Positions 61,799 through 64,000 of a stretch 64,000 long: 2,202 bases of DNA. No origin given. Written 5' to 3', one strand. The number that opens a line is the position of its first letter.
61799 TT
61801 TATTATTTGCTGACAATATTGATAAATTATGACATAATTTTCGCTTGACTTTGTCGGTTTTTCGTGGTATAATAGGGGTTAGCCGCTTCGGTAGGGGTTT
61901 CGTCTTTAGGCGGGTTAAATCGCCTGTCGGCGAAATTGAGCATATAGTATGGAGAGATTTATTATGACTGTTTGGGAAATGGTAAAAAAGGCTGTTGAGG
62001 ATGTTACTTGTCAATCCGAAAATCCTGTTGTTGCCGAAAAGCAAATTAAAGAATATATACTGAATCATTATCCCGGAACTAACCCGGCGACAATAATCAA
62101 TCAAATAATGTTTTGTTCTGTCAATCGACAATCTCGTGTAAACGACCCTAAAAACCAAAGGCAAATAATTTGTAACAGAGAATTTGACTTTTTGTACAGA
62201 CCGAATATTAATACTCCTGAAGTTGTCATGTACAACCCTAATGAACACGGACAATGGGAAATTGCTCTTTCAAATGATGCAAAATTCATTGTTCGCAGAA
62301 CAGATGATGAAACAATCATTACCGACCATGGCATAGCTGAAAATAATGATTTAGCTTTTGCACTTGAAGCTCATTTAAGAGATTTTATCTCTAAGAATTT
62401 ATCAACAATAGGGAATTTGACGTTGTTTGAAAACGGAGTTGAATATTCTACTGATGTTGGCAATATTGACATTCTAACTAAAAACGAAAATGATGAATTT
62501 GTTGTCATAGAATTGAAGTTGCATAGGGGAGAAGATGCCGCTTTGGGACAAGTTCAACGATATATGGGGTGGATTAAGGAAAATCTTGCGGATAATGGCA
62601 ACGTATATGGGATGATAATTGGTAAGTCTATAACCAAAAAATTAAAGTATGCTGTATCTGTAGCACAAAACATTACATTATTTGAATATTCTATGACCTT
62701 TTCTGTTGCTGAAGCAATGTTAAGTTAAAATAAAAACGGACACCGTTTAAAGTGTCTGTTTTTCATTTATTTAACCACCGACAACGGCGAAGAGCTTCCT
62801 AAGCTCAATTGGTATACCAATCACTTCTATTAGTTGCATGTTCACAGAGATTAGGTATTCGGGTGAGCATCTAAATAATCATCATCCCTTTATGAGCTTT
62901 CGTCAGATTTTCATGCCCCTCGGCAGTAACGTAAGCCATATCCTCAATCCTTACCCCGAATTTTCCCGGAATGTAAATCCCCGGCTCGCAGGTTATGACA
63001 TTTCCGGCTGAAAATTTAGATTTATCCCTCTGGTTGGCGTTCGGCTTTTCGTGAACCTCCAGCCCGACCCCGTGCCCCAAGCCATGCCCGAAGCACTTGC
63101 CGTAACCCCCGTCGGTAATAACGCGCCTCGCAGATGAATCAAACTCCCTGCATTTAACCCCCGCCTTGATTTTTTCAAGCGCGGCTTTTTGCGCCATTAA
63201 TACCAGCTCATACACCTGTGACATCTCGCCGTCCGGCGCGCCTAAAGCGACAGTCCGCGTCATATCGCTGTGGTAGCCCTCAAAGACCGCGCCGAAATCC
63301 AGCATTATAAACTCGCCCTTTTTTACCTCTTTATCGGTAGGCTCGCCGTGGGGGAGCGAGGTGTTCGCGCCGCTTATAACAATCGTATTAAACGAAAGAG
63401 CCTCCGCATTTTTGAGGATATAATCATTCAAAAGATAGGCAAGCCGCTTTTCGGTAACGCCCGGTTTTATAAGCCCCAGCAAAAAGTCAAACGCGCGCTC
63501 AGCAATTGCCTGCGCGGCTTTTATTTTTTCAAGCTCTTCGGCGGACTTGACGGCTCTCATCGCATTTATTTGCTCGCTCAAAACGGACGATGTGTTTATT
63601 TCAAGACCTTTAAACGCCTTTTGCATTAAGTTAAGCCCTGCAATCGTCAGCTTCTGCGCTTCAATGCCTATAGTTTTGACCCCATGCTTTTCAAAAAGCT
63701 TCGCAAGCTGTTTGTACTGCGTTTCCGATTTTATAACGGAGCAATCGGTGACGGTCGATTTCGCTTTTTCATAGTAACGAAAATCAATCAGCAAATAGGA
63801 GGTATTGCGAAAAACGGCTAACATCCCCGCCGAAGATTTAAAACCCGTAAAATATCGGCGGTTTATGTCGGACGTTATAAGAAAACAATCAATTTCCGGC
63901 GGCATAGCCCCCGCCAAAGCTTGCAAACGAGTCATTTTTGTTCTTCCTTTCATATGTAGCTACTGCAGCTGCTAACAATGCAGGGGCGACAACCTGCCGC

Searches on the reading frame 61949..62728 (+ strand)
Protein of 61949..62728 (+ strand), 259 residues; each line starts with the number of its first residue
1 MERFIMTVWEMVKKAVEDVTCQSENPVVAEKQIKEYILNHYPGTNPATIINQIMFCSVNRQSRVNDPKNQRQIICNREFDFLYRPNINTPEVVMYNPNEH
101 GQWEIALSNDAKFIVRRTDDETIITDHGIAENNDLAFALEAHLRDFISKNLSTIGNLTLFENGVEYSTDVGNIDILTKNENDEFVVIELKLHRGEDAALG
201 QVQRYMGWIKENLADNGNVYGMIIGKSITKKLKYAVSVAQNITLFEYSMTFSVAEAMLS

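Call 59: search_protein_families(library=pfam, proteins=[window:61949-62728:+])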
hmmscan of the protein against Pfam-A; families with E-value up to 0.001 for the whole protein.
window:61949-62728:+ (259 aa): 4 families
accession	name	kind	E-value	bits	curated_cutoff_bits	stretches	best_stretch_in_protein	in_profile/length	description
PF01939.22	NucS_C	-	4.7e-12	46.4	24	1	140-232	2-92/124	Endonuclease NucS C-terminal domain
PF24706.1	DUF7669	-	1.5e-08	35.2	23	1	7-84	1-67/75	Domain of unknown function (DUF7669)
PF06250.17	YhcG_C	-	0.00018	21.8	32.5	1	137-249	26-142/157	YhcG PDDEXK nuclease domain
PF14281.12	PDDEXK_4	-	0.00019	21.9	22.3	1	127-218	57-123/183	PD-(D/E)XK nuclease superfamily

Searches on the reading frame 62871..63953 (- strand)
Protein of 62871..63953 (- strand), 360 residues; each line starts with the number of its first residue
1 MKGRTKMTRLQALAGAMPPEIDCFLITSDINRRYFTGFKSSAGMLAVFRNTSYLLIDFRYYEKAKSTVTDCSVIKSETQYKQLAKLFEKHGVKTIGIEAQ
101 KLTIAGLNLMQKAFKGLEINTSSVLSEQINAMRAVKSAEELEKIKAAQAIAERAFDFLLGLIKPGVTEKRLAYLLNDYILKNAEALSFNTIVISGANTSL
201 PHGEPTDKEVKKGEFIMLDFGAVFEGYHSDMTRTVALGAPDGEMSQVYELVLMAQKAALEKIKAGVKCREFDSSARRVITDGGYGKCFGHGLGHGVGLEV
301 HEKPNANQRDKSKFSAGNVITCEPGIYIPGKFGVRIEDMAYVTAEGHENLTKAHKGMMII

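Call 59: search_protein_families(library=pfam, proteins=[window:62871-63953:-])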
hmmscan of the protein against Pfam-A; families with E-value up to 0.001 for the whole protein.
window:62871-63953:- (360 aa): 2 families
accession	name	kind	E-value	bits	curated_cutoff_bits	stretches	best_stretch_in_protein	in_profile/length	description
PF00557.29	Peptidase_M24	-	2.3e-67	227.2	23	1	142-344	1-208/208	Metallopeptidase family M24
PF01321.24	Creatinase_N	-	2.2e-19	70.7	22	1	20-135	13-128/128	Creatinase/Prolidase N-terminal domain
